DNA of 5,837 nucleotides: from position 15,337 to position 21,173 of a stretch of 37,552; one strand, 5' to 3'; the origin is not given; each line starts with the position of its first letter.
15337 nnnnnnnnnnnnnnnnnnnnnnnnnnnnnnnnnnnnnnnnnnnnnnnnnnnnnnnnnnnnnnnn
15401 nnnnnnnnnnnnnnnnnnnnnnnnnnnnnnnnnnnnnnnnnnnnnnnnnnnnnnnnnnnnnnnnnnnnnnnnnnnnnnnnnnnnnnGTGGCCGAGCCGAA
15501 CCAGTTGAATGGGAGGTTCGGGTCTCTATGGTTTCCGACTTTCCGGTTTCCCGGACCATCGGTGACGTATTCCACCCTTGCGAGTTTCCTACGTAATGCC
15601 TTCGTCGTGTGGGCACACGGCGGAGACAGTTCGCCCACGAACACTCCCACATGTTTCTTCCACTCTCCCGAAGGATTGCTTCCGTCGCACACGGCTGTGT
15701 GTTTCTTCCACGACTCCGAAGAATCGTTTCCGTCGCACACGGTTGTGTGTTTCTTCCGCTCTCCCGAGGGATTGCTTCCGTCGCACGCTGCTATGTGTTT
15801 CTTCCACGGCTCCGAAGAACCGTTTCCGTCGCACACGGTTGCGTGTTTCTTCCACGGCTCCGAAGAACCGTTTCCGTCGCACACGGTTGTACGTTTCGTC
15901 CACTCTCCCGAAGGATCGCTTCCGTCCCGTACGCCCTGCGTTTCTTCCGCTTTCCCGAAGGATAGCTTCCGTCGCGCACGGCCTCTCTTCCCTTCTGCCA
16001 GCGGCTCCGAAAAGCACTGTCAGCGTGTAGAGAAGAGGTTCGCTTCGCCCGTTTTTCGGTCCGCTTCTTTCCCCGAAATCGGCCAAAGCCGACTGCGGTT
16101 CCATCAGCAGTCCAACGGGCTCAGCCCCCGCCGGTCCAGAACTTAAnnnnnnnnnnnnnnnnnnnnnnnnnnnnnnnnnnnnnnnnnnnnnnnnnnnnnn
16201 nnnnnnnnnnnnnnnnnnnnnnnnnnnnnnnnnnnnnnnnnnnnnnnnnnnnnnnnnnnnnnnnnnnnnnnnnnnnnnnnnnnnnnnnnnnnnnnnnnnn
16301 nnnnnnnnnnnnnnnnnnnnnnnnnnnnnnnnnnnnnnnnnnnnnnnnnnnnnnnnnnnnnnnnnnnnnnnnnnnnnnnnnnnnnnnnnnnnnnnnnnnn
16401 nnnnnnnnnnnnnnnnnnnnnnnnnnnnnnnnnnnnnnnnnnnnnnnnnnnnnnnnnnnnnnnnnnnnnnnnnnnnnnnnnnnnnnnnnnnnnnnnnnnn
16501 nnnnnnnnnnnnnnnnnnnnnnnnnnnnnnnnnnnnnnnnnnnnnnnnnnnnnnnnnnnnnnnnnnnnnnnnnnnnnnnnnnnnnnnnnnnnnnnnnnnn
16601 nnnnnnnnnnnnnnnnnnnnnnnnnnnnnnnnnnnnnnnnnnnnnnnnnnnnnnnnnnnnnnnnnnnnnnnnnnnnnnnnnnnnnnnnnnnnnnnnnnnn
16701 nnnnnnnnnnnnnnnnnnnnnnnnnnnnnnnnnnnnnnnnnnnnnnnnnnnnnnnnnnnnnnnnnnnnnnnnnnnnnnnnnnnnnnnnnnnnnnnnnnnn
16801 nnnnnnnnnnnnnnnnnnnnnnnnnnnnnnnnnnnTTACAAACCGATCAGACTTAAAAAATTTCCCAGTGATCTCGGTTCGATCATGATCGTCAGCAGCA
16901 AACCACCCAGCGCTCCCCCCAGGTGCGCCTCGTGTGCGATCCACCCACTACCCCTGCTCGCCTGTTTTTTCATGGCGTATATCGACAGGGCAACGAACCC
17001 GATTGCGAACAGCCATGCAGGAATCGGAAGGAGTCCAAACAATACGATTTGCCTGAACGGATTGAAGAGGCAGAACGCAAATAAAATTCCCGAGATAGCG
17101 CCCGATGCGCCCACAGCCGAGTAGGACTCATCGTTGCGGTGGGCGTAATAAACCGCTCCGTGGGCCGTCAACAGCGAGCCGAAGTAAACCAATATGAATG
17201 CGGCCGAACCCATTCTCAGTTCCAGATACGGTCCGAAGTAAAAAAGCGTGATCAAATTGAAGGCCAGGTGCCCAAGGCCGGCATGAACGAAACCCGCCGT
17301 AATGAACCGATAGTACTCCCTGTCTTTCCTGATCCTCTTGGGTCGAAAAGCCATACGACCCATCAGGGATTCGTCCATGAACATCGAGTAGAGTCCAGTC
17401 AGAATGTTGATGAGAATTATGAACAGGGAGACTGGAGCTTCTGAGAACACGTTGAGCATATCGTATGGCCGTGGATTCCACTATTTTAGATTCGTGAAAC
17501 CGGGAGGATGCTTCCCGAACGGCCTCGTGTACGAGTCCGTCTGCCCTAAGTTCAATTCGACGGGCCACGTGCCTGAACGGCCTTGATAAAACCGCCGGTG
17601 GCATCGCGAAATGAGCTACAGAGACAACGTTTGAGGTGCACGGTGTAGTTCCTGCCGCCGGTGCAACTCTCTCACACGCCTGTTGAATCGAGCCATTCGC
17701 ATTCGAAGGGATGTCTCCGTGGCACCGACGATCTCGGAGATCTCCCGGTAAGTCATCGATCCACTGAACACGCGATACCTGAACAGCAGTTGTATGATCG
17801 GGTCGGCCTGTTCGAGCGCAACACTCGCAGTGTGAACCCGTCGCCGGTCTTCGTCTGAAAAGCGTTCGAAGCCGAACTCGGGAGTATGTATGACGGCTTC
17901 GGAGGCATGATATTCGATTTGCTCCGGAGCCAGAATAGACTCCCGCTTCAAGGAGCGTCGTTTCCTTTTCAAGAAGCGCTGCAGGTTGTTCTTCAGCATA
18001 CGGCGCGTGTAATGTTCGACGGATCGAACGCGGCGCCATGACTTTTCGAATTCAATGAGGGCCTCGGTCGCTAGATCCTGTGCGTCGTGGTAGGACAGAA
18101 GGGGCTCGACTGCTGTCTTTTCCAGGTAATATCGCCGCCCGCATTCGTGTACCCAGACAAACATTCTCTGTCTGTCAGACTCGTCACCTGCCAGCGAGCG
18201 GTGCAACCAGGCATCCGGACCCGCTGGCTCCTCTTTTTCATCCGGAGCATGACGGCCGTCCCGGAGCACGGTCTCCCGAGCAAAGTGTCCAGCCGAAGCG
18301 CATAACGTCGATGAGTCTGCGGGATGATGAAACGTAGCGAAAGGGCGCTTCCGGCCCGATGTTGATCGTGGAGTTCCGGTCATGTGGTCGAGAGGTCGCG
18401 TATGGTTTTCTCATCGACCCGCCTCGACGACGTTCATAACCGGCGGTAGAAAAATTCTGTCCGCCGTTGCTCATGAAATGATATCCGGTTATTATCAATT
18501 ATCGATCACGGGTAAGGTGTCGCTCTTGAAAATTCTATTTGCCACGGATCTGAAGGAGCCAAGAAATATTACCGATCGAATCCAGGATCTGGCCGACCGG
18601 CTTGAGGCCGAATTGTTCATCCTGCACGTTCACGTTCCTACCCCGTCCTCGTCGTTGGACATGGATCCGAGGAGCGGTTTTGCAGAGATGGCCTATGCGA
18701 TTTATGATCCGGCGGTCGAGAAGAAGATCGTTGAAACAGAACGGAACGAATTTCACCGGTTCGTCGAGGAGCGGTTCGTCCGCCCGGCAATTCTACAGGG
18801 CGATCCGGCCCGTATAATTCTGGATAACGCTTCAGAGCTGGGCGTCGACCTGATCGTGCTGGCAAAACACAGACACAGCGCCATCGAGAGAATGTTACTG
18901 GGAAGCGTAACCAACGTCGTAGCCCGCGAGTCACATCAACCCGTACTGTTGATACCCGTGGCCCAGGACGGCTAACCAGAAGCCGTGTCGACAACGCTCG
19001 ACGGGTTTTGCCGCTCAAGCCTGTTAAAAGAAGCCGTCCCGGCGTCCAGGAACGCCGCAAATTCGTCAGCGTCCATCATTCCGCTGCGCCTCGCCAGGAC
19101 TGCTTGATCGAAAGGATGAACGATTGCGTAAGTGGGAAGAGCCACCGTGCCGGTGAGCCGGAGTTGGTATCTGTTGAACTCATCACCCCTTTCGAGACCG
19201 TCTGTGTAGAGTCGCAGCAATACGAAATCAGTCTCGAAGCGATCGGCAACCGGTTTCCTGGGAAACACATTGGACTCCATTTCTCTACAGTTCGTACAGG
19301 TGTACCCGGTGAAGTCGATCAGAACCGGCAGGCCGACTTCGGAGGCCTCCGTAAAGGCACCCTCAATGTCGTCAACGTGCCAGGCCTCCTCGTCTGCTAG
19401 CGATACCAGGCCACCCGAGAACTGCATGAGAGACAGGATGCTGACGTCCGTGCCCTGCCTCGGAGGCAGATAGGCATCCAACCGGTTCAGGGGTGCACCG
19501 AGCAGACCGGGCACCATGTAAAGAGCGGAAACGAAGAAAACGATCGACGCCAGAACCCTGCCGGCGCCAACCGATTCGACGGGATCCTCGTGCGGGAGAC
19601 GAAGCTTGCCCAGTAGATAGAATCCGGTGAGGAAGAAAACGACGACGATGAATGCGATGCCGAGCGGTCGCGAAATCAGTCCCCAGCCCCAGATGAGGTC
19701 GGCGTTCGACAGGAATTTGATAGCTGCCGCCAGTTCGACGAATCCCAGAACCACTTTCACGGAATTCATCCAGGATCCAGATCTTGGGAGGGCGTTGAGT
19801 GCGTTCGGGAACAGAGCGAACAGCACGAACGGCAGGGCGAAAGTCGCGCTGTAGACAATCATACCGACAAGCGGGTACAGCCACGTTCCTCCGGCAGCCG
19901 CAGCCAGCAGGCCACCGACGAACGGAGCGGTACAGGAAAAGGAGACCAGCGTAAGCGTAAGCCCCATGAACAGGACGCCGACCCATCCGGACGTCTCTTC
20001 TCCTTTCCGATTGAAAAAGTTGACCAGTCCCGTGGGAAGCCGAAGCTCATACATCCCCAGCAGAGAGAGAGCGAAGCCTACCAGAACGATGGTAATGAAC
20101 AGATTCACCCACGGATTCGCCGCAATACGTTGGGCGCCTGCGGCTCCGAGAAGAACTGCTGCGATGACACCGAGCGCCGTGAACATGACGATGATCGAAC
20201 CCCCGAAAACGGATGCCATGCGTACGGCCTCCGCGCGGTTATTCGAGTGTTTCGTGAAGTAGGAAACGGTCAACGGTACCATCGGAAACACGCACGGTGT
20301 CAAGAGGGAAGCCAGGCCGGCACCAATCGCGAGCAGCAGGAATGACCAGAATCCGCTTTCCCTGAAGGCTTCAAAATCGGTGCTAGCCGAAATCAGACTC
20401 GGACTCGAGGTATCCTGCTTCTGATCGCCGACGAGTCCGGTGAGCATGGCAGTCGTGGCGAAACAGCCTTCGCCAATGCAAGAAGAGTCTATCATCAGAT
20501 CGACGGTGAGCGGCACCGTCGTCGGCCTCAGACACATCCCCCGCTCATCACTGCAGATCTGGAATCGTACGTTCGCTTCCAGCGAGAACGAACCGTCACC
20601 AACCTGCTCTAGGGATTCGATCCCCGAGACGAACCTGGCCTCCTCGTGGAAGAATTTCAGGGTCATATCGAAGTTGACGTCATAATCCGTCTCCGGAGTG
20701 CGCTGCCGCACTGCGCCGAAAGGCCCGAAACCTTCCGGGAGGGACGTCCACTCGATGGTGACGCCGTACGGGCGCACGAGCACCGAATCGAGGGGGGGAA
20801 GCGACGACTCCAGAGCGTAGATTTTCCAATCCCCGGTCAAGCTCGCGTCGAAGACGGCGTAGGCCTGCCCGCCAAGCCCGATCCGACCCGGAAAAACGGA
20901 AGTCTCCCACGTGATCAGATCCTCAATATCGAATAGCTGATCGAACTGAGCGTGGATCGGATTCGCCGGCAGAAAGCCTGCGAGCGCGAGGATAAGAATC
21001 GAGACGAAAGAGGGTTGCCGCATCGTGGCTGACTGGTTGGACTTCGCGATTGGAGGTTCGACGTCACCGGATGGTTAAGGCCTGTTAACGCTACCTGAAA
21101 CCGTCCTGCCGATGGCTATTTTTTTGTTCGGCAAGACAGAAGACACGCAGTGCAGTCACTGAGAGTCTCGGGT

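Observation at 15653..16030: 48-nt tandem hairpin array with stem covariation and about three GGA motifs per unit, suggesting a sponge-like RNA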

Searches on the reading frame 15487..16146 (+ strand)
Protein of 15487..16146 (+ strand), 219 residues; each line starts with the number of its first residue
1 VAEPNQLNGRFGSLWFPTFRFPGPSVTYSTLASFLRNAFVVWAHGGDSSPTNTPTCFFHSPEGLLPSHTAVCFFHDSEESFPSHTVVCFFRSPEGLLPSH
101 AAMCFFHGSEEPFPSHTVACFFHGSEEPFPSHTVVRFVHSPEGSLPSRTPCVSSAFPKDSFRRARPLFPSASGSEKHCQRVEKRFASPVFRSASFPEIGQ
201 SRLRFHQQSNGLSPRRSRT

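Call 16: search_protein_families(library=pfam, proteins=[window:15487-16146:+], max_evalue=0.01)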
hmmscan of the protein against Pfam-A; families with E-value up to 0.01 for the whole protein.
window:15487-16146:+ (219 aa): 0 families

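Call 18: find_encoding_contigs(protein=window:15487-16146:+, flank=6000, max_places=10)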
Protein window:15487-16146:+ (219 aa): no gene with exactly this product is on record in the collection.

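Call 21: find_homologous_proteins(query=window:15487-16146:+, max_evalue=0.001)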
Query window:15487-16146:+ (219 aa): 4 proteins with E <= 0.001 among 484 candidates.
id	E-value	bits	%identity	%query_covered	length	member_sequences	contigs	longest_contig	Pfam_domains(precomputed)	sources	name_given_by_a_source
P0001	1.2e-49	187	71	53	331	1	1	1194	-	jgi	jgi:hypothetical protein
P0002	7.5e-14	70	69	26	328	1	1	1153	-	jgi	-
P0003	1.1e-9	56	56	28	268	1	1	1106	-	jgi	jgi:hypothetical protein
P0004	2.1e-9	55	35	51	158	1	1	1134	-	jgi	jgi:hypothetical protein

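Call 24: find_encoding_contigs(protein=P0001, flank=10000)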
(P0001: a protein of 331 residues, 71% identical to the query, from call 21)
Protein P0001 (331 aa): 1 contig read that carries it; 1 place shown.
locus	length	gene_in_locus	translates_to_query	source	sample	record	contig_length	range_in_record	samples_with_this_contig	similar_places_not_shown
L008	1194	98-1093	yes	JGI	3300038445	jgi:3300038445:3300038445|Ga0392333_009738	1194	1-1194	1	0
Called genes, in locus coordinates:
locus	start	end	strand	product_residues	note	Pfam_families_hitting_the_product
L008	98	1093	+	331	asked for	-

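Call 25: find_encoding_contigs(protein=P0002, flank=10000)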
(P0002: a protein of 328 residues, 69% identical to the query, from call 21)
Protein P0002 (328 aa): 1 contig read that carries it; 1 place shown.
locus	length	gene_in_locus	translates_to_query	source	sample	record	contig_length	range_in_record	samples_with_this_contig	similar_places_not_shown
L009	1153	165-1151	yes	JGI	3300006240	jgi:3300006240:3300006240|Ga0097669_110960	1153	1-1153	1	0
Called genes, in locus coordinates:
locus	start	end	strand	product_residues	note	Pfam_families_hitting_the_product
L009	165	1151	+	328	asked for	?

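Call 26: find_encoding_contigs(protein=P0003, flank=10000)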
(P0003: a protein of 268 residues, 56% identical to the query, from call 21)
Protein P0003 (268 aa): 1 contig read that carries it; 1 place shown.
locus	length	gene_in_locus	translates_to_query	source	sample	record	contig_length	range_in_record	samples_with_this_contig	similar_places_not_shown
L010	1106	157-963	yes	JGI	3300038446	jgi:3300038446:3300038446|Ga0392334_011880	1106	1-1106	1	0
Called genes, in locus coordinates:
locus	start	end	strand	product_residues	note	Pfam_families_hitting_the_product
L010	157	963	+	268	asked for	-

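Call 27: find_encoding_contigs(protein=P0004, flank=10000)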
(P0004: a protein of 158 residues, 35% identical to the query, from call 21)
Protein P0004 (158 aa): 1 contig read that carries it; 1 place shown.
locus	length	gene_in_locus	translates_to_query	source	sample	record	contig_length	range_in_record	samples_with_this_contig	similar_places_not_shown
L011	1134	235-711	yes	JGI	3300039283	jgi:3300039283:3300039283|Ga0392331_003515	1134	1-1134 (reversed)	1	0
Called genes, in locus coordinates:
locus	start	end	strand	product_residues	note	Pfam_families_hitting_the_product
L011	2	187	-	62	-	?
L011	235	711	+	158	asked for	-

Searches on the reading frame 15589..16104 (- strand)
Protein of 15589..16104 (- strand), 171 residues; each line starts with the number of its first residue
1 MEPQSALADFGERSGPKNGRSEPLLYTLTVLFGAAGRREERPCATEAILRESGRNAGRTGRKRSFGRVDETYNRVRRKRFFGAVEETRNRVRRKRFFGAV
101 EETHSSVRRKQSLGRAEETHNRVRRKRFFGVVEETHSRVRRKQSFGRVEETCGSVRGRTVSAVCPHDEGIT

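Call 16: search_protein_families(library=pfam, proteins=[window:15589-16104:-], max_evalue=0.01)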
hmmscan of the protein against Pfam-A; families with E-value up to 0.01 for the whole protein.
window:15589-16104:- (171 aa): 0 families

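Call 32: search_protein_representatives(protein=window:15589-16104:-)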
Query: 171 residues. Proteins with E-value up to 0.001 (for the whole library): 13; up to 1e-10: 6; up to 1e-30: 2. The best 13 are listed.
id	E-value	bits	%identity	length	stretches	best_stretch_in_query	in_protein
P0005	7.7e-69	247.4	74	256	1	1-171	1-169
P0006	4.6e-46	173.3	72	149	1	1-123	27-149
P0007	1.5e-25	106.6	24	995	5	65-157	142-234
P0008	1.4e-22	97.0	44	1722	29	30-77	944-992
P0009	1.9e-19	86.8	27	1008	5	68-154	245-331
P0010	1.4e-15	74.2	47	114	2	95-171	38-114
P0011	5.1e-09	52.9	26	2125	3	44-151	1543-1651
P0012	2.8e-07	47.3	37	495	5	59-117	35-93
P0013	3.1e-07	47.1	23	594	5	63-143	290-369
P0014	2.5e-06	44.2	34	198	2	66-168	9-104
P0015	9.1e-05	39.1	40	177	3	36-126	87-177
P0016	3.0e-04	37.4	36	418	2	64-124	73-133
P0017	4.1e-04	37.0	30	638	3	61-143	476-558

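Call 74: find_encoding_contigs(protein=P0005, flank=10000)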
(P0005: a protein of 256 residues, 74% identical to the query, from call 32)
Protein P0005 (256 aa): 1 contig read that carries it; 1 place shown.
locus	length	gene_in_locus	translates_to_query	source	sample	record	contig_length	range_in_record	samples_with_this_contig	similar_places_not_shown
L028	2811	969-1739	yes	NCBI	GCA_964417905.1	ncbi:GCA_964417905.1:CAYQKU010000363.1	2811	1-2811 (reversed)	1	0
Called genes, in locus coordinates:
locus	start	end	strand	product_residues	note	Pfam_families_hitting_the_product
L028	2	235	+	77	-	?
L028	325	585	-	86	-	-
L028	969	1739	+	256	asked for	-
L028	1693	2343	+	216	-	PF13641:Glyco_tranf_2_3 (weak), PF00535:Glycos_transf_2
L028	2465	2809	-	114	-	?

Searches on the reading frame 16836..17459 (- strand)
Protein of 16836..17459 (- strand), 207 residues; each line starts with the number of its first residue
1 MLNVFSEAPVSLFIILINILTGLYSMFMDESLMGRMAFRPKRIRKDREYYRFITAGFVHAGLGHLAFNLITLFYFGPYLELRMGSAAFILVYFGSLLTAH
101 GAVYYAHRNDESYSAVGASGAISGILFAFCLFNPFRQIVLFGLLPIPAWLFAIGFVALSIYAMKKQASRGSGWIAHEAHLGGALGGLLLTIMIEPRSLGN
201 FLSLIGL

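Call 16: search_protein_families(library=pfam, proteins=[window:16836-17459:-], max_evalue=0.01)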
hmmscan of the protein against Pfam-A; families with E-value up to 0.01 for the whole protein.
window:16836-17459:- (207 aa): 2 families
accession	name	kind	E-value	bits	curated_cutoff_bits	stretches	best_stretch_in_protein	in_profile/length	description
PF01694.28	Rhomboid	-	1e-29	104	22.6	1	47-193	2-140/143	Rhomboid domain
PF00689.26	Cation_ATPase_C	-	0.0057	16.9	27.3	1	14-163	9-169/175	Cation transporting ATPase, C-terminus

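Call 17: find_encoding_contigs(protein=window:16836-17459:-, flank=6000, max_places=10)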
Protein window:16836-17459:- (207 aa): 3 contigs read that carry it; 3 places shown.
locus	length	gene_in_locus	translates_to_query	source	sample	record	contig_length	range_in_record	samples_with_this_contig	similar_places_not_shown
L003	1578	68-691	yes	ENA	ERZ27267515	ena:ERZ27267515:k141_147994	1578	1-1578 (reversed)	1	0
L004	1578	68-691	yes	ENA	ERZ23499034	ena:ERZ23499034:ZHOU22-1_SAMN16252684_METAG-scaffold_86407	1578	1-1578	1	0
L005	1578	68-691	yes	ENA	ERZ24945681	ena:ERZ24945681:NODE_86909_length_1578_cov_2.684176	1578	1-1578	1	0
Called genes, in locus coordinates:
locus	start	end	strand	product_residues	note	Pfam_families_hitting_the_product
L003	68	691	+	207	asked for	PF01694:Rhomboid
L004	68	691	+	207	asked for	PF01694:Rhomboid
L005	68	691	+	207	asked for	PF01694:Rhomboid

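Call 19: find_related_loci(query=window:16836-17459:-, collection=genome_contigs, flank=10000)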
Query window:16836-17459:- (207 aa) in genome_contigs; peptide patterns used: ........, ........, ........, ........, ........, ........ (x = any residue, [..] = any of these).
32 stretches matched a pattern; 2 encode a relative of the query (tblastn E <= 1e-3); 2 distinct loci.
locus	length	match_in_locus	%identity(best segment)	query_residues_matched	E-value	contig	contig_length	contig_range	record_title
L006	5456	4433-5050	63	1-206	4e-75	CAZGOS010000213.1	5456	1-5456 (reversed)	MAG TPA_asm: uncultured Rhodothermales bacterium isolate binchicken_co121_307 genome assembly, contig: NODE_15493_length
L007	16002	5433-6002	44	7-201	5e-39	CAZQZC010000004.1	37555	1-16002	MAG TPA_asm: uncultured Hyphomonadaceae bacterium isolate SRP128890_co1_114 genome assembly, contig: NODE_1896_length_37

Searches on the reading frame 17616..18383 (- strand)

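Call 16: search_protein_families(library=pfam, proteins=[window:17616-18383:-], max_evalue=0.01)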
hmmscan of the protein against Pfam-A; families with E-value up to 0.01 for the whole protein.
window:17616-18383:- (255 aa): 1 family
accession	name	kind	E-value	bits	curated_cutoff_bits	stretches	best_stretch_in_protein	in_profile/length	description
PF04542.20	Sigma70_r2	-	0.00017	21.7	24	1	97-143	19-70/71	Sigma-70 region 2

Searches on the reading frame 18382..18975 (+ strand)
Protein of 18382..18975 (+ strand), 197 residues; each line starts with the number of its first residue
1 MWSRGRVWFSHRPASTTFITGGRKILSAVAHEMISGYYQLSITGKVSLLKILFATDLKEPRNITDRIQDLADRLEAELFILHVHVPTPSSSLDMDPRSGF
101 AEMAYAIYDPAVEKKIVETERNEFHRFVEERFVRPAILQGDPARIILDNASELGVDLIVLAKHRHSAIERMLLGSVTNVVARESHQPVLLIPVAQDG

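Call 16: search_protein_families(library=pfam, proteins=[window:18382-18975:+], max_evalue=0.01)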
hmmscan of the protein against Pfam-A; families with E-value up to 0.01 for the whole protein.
window:18382-18975:+ (197 aa): 1 family
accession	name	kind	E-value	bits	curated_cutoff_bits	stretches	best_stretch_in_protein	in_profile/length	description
PF00582.32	Usp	-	3.2e-22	80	24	1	50-192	4-141/141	Universal stress protein family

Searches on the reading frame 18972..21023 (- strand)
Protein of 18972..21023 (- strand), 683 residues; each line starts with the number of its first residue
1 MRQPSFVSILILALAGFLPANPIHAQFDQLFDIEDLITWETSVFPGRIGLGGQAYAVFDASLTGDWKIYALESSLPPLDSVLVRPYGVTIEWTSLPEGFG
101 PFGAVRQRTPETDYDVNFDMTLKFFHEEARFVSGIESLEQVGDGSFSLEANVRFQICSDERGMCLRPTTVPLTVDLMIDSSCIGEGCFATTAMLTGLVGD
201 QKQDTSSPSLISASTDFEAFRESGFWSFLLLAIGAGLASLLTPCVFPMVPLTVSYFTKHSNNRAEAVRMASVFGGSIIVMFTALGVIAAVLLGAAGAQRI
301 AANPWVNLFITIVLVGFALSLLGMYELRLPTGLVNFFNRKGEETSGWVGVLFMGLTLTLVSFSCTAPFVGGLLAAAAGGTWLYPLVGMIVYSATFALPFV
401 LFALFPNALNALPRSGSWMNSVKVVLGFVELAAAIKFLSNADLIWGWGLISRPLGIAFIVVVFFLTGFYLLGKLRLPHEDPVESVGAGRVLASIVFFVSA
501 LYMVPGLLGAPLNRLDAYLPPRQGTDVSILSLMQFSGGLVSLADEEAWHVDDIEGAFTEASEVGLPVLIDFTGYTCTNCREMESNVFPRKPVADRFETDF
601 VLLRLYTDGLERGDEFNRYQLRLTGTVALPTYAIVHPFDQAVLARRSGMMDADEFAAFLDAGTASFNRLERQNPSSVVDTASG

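Call 54: search_protein_families(library=pfam, proteins=[window:18972-21023:-], max_evalue=0.0001)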
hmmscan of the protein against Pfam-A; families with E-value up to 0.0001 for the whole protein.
window:18972-21023:- (683 aa): 2 families
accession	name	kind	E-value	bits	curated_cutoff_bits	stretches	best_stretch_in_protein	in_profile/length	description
PF02683.22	DsbD_TM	-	5e-31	108.2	27.1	1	226-439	2-216/219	Cytochrome C biogenesis protein transmembrane domain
PF13899.12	Thioredoxin_7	-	5e-09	36.6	27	1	550-637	3-83/83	Thioredoxin-like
